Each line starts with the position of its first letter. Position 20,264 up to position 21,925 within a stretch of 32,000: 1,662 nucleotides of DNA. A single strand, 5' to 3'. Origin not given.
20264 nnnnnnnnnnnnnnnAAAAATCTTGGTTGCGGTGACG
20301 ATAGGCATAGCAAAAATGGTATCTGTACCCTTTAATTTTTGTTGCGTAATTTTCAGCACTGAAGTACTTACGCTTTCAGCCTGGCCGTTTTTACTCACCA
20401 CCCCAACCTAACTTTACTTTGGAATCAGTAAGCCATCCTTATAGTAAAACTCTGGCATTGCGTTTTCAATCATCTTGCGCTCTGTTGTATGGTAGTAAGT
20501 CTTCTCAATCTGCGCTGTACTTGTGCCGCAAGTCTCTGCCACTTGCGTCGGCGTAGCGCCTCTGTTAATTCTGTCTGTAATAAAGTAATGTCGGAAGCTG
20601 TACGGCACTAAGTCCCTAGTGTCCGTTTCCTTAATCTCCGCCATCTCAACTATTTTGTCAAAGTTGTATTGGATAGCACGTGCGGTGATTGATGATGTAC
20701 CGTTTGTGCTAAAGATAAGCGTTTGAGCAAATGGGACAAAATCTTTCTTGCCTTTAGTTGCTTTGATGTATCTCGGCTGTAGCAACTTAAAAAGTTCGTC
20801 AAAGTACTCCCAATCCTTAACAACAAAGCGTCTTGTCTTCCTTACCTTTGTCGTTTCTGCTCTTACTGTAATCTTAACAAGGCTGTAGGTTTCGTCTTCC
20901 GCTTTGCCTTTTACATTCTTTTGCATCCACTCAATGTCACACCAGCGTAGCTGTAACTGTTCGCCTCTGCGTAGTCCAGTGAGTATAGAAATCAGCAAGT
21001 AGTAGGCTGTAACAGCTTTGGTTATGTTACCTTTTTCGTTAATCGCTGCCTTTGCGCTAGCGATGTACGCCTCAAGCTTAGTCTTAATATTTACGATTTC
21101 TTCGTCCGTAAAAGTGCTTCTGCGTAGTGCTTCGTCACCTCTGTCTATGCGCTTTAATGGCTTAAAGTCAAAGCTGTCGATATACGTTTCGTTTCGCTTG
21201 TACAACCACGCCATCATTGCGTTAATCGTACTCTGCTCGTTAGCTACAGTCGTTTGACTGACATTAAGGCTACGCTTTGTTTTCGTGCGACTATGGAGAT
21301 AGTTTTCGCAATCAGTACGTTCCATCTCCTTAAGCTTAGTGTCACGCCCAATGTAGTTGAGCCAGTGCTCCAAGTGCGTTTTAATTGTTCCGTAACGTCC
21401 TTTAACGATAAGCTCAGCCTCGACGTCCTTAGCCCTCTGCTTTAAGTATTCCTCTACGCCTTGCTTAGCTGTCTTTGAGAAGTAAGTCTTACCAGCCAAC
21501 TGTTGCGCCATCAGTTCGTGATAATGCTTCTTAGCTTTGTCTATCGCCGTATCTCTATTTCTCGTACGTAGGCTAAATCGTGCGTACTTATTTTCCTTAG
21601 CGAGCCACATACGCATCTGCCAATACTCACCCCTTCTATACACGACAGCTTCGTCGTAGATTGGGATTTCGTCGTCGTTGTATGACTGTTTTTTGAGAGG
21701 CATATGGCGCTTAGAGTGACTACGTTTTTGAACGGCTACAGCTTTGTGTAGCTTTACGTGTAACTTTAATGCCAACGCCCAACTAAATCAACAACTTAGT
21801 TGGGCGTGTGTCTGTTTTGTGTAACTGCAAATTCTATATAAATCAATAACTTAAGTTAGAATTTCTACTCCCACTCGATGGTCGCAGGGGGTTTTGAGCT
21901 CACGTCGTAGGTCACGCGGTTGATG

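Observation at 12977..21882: Tandem integrative-element array in the 3' end of guaA, delimited by three copies of the guaA terminal 18-mer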

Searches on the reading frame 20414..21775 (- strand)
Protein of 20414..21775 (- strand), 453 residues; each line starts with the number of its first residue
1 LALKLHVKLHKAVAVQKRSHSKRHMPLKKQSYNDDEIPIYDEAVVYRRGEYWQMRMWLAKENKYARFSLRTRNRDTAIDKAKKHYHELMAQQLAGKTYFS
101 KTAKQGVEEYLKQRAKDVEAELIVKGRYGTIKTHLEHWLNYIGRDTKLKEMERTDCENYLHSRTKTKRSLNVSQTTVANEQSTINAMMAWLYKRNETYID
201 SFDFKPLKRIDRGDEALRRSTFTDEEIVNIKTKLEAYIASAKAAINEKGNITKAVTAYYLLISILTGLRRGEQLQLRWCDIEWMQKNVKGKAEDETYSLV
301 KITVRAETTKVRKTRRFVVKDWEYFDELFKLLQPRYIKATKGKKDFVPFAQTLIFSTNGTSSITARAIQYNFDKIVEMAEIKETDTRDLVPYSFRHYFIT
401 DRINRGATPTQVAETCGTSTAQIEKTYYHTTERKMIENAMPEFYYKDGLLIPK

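Call 8: search_protein_families(library=pfam, proteins=[window:20414-21775:-], max_evalue=0.01)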
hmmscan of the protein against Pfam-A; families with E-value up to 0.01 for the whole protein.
window:20414-21775:- (453 aa): 1 family
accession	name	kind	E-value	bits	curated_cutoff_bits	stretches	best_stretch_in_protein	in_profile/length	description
PF00589.27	Phage_integrase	-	1.1e-11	45.2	27.1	1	250-432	18-170/172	Phage integrase family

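Call 13: find_encoding_contigs(protein=window:20414-21775:-, flank=10000, max_places=10)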
Protein window:20414-21775:- (453 aa): no gene with exactly this product is on record in the collection.

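Call 16: find_homologous_proteins(query=window:20414-21775:-)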
Query window:20414-21775:- (453 aa): 1568 proteins with E <= 0.001 among 5613 candidates; the best 120 are listed.
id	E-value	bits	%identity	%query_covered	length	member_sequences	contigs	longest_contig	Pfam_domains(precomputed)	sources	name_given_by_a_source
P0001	9.8e-285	962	100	95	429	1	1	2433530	PF00589.28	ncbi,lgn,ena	ncbi:XerC Integrase [Burkholderiaceae bacterium]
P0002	1.1e-276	935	97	95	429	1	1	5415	PF00589.28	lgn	-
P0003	1.3e-273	925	96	95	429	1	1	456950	PF00589.28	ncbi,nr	ncbi:tyrosine-type recombinase/integrase [Vibrio cholerae]|nr:tyrosine-type recombinase/integrase [V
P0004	7.0e-272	919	95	95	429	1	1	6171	PF00589.28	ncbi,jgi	jgi:integrase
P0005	8.3e-271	916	95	95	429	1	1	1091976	PF00589.28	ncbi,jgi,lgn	-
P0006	1.1e-265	899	93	95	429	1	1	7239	PF00589.28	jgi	-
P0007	7.9e-265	896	93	95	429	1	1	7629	PF00589.28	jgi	-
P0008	2.4e-264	895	92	95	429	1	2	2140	PF00589.28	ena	-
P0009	4.0e-264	894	92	95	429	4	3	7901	PF00589.28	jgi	jgi:integrase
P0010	5.4e-264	894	92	95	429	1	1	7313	PF00589.28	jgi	jgi:integrase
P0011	1.5e-263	892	92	95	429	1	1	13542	PF00589.28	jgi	-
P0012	4.6e-263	890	92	95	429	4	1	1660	PF00589.28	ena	-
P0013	6.8e-260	880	90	95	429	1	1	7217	PF00589.28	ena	-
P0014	2.0e-259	878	91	95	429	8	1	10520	PF00589.28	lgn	-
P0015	2.8e-257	871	85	100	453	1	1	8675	PF00589.28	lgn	-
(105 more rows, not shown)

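Call 17: find_related_loci(query=window:20414-21700:-, collection=genome_contigs, flank=10000)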
Query window:20414-21700:- (428 aa) in genome_contigs; peptide patterns used: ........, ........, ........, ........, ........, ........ (x = any residue, [..] = any of these).
79 stretches matched a pattern; 63 encode a relative of the query (tblastn E <= 1e-3); 61 distinct loci.
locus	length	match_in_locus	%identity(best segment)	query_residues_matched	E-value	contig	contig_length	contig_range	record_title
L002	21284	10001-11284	86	1-428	0e+0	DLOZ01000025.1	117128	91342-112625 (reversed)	MAG TPA_asm: Sphingomonadales bacterium UBA7471 UBA7471_contig_1672, whole genome shotgun sequence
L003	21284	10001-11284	82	1-428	0e+0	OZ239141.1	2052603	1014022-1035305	Burkholderiales bacterium isolate MsE-M52 genome assembly, chromosome: MsE-M52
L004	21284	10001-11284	82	1-428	0e+0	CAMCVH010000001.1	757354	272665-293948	MAG: Polynucleobacter meluiroseus isolate ME-21oct19-199 genome assembly, contig: ME-21oct19-C1, whole genome shotgun se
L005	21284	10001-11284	83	1-428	0e+0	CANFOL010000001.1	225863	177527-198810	MAG: Burkholderiaceae bacterium isolate Jr-14may18-239 genome assembly, contig: Jr-14may18-C43, whole genome shotgun seq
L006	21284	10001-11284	83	1-428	0e+0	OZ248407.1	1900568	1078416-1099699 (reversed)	Burkholderiaceae bacterium isolate MaE-M4 genome assembly, chromosome: MaE-M4-c1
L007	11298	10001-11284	83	1-428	0e+0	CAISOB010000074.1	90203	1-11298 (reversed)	MAG: uncultured beta proteobacterium isolate MJ-time_bin-6899 genome assembly, contig: bin-6899:074/121, whole genome sh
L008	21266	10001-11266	83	1-422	0e+0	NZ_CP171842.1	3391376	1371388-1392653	Limnohabitans sp. DCL3 chromosome, complete genome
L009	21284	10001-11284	73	1-428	0e+0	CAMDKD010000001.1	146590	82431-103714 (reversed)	MAG: Bordetella parapertussis isolate MsH-30apr19-182 genome assembly, contig: MsH-30apr19-C74, whole genome shotgun seq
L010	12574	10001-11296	72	1-428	0e+0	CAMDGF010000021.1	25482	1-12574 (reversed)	MAG: Klebsiella pneumoniae isolate MsE-01oct19-120 genome assembly, contig: MsE-01oct19-C1721, whole genome shotgun sequ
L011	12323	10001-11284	71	1-428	0e+0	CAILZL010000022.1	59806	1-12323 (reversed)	MAG: uncultured proteobacterium isolate VK3_bin-0953 genome assembly, contig: bin-0953:22/43, whole genome shotgun seque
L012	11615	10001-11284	70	1-428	0e+0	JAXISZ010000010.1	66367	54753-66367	MAG: Burkholderiaceae bacterium isolate MAG10 S101_S1-b_24-k141_1094660_l_66367_cov_51.7626, whole genome shotgun sequen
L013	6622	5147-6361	71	1-401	0e+0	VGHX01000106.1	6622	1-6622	MAG: Betaproteobacteria bacterium isolate K_Offshore_40m_mx_035 K_Offshore_40m_mx_035_Ga0194133_10020340, whole genome s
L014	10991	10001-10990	87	1-330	0e+0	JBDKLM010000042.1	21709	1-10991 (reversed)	MAG: Pseudomonadota bacterium isolate hugercreek_2019_sw_WHONDRS-S19S_0044_B_bin.118 scaffold_1338072, whole genome shot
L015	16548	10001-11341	70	1-428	0e+0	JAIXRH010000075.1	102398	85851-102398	MAG: Comamonadaceae bacterium isolate C4_MAG_00057 pond_C4_MAG_00057_000000000099, whole genome shotgun sequence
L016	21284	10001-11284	63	2-428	0e+0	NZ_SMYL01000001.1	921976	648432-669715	Sapientia aquatica strain SA-152 NODE_1_length_921976_cov_51.061329, whole genome shotgun sequence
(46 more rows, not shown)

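Call 20: search_dna_similar(query=window:20414-21700:-, collection=plasmids, mode=protein, max_rows=25)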
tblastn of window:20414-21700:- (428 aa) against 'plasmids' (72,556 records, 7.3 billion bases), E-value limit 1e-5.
Records with a match: 1; places in all: 1; records where one place covers at least 80% of the query: 0.
Best place of each record, by identity: <60% 1.
By first word of the organism name: Nonomuraea 1.
By predicted mobility (MOB-suite, as given by PLSDB): non-mobilizable 1.
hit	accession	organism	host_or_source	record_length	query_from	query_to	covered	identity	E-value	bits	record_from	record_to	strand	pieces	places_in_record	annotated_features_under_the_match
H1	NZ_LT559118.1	Nonomuraea gerenzanensis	-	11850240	106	414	72%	22.3%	1e-6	59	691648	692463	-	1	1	none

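Call 24: search_protein_families(library=ncbifam, proteins=[window:20414-21700:-], max_evalue=0.01)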
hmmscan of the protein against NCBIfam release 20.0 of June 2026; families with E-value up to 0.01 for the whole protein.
window:20414-21700:- (428 aa): 5 families
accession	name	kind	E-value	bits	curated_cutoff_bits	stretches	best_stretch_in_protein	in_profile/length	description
NF040815.2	recomb_XerA_Arch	equivalog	6.3e-09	35.8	220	1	108-409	22-258/263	site-specific tyrosine recombinase/integron integrase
TIGR02224.1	recomb_XerC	equivalog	6.7e-06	25.7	335.15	1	109-408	27-280/295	tyrosine recombinase XerC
TIGR02225.1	recomb_XerD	equivalog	8.8e-06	25.2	329.6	1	108-412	23-281/290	site-specific tyrosine recombinase XerD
TIGR02249.1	integrase_gron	subfamily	0.00019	20.9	265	1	229-409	113-304/315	integron integrase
NF001399.0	PRK00283.1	subfamily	0.00091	18.6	279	0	110-410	37-288/300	tyrosine recombinase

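Call 25: find_related_loci(query=window:20414-21700:-, collection=metagenome_contigs, flank=10000)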
Query window:20414-21700:- (428 aa) in metagenome_contigs; peptide patterns used: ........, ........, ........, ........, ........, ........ (x = any residue, [..] = any of these).
241 stretches matched a pattern; 212 encode a relative of the query (tblastn E <= 1e-3); the best 80 are kept; 80 distinct loci.
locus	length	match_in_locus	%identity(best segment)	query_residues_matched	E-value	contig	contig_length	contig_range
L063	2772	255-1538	93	1-428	0e+0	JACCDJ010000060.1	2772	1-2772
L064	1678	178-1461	92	1-428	0e+0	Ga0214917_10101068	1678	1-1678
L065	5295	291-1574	88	1-428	0e+0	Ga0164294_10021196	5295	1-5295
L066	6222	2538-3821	86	1-428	0e+0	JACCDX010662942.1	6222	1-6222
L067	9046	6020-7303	83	1-428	0e+0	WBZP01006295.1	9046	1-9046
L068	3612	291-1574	84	1-428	0e+0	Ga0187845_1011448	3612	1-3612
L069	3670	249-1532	84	1-428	0e+0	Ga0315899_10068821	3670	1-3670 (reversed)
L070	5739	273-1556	84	1-428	0e+0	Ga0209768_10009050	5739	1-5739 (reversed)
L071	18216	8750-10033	82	1-428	0e+0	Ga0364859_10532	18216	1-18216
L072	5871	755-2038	82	1-428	0e+0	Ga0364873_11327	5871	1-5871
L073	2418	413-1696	82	1-428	0e+0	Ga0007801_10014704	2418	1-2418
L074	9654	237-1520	82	1-428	0e+0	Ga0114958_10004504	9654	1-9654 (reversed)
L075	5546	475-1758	83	1-428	0e+0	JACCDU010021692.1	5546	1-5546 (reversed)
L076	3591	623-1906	84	1-428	0e+0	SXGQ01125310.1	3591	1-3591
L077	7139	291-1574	82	1-428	0e+0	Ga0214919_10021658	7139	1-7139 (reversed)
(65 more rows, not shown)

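Call 27: search_protein_families(library=phrogs, proteins=[window:20414-21700:-], max_evalue=0.01)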
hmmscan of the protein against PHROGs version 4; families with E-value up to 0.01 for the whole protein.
window:20414-21700:- (428 aa): 4 families
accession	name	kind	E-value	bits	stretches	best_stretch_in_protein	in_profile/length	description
phrog_1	-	integration and excision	3.1e-27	97.1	1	21-414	117-443/611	integrase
phrog_216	-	integration and excision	3.1e-12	47.2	1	232-413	77-232/301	integrase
phrog_7685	-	integration and excision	0.0016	19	1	329-413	153-231/240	integrase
phrog_38758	-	unknown function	0.0091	17.1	0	195-234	25-64/82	-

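Call 32: find_encoding_contigs(protein=P0003, flank=10000, max_places=3)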
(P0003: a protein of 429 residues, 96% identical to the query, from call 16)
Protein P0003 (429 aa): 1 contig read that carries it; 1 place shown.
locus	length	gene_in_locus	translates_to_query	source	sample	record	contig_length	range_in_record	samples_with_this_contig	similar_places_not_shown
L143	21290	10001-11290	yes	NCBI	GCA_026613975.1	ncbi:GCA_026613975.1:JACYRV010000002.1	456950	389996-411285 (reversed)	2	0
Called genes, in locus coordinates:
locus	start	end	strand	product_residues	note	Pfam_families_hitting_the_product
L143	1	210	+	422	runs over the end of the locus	PF13393:tRNA-synt_His, PF00587:tRNA-synt_2b, PF03129:HGTP_anticodon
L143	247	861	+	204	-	PF09976:TPR_21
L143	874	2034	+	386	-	PF13570:Beta-prop_ACSF4, PF01011:PQQ (faint), PF23727:Beta-prop_FAM234A_B (faint), PF25293:Beta-prop_EMC1_N, PF07774:EMC1_C (faint), PF13360:PQQ_2, PF13570:Beta-prop_ACSF4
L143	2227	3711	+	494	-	PF00071:Ras (faint), PF00350:Dynamin_N (faint), PF01926:MMR_HSR1, PF02421:FeoB_N, PF00009:GTP_EFTU, PF01926:MMR_HSR1, PF02421:FeoB_N, PF14714:KH_dom-like, +6 more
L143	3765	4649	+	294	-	-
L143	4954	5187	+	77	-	PF07191:Zn_ribbon_6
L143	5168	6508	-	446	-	PF13742:tRNA_anti_2, PF01336:tRNA_anti-codon, PF02601:Exonuc_VII_L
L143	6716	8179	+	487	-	PF00478:IMPDH, PF03060:NMO (faint), PF00571:CBS, PF01070:FMN_dh (weak)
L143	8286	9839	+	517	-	PF00117:GATase, PF07722:Peptidase_C26 (weak), PF02540:NAD_synthase, PF00958:GMP_synt_C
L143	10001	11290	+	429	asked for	PF00589:Phage_integrase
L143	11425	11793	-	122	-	-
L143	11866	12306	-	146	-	PF20346:DUF6641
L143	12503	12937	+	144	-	PF23343:REP_ORF2-G2P (weak)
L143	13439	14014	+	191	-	PF00589:Phage_integrase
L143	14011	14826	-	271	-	-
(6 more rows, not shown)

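Call 60: search_protein_families(library=pfam, alignment_id=A3, max_evalue=0.00001)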
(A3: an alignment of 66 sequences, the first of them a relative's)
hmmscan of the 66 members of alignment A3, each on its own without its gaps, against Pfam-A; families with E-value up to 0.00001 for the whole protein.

A. member 1, L009:15122-17128:- (669 aa): 2 families
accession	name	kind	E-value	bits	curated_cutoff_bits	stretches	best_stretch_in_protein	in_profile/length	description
PF19040.6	SGNH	-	7.7e-51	173.6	27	1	396-664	1-246/248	SGNH domain (fused to AT3 domains)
PF01757.29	Acyl_transf_3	-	1.4e-32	113.5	31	1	5-322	2-319/326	Acyltransferase domain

B. families by the number of members that match (of 66 scanned): 62 families (the first 25 are shown)
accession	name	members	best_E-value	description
PF01757.29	Acyl_transf_3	9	1e-34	Acyltransferase domain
PF19040.6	SGNH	6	7.7e-51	SGNH domain (fused to AT3 domains)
PF03102.20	NeuB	3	1.7e-89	NeuB family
PF07669.17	Eco57I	3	6.1e-38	Eco57I restriction-modification methylase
PF00665.32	rve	3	7.4e-31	Integrase core domain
PF08666.17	SAF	3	3e-12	SAF domain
PF20473.4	MmeI_Mtase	2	6e-90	MmeI, DNA-methyltransferase domain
PF02086.21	MethyltransfD12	2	1.3e-81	D12 class N6 adenine-specific DNA methyltransferase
PF00145.23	DNA_methylase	2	5.8e-73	C-5 cytosine-specific DNA methylase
PF04851.21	ResIII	2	8.8e-37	Type III restriction enzyme, res subunit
PF13683.12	rve_3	2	5.2e-23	Integrase core domain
PF05050.19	Methyltransf_21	2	1.2e-16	Methyltransferase FkbM domain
PF00551.24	Formyl_trans_N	2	2.1e-15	Formyl transferase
PF01844.29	HNH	2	1.5e-11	HNH endonuclease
PF00270.35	DEAD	2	1.9e-11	DEAD/DEAH box helicase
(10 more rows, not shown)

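Call 61: find_related_loci(query=window:20414-21700:-, collection=viral_contigs, flank=10000)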
Query window:20414-21700:- (428 aa) in viral_contigs; peptide patterns used: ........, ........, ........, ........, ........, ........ (x = any residue, [..] = any of these).
1 stretches matched a pattern, but none encodes a relative of the query by tblastn (E <= 1e-3).

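Call 71: find_encoding_contigs(protein=P0001, flank=3000, max_places=3)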
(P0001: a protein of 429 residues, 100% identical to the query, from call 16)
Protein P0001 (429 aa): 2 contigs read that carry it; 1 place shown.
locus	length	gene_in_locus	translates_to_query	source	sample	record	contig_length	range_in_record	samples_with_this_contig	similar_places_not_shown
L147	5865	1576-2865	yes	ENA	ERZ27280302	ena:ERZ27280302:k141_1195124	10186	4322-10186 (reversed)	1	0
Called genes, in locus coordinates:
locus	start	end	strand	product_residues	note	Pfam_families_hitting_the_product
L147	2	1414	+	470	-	?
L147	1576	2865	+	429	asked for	PF00589:Phage_integrase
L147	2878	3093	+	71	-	-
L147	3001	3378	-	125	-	-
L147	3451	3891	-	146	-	PF20346:DUF6641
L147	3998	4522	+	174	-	PF23343:REP_ORF2-G2P (weak)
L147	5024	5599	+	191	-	PF00589:Phage_integrase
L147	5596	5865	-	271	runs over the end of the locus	-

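Call 76: search_dna_similar(query=window:20414-21700:-, collection=phages, mode=protein, max_rows=10, max_evalue=0.001)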
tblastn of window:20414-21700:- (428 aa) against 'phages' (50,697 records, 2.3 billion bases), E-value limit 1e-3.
Records with a match: 6; places in all: 6; records where one place covers at least 80% of the query: 0.
Best place of each record, by identity: <60% 6.
By first word of the organism name: Pseudomonas 2; Bacillus 2; Bacteriophage 1; Phage 1.
By host as written in the record: Pseudomonas sp. 1-1-1b 2; - 2; Bacillus thuringiensis var. israelensis ATCC 35646 2.
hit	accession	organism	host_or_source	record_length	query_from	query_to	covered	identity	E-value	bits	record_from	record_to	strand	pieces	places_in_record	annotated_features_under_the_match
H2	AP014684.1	Pseudomonas phage PS-1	Pseudomonas sp. 1-1-1b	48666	181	402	52%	25.1%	1e-4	50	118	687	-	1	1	integrase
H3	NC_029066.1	Pseudomonas phage PS-1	Pseudomonas sp. 1-1-1b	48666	181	402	52%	25.1%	1e-4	50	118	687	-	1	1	site-specific integrase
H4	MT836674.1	Bacteriophage sp.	human fecal samples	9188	233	394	38%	30.2%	3e-4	49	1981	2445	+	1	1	record has no annotation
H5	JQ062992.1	Bacillus phage phIS3501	Bacillus thuringiensis var. israelensis ...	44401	233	412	42%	25.4%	7e-4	48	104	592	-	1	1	phage integrase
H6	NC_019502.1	Bacillus phage phIS3501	Bacillus thuringiensis var. israelensis ...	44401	233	412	42%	25.4%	7e-4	48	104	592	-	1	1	integrase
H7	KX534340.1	Phage Wrath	human bladder microbiota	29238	241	412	40%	26.3%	4e-4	49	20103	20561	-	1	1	integrase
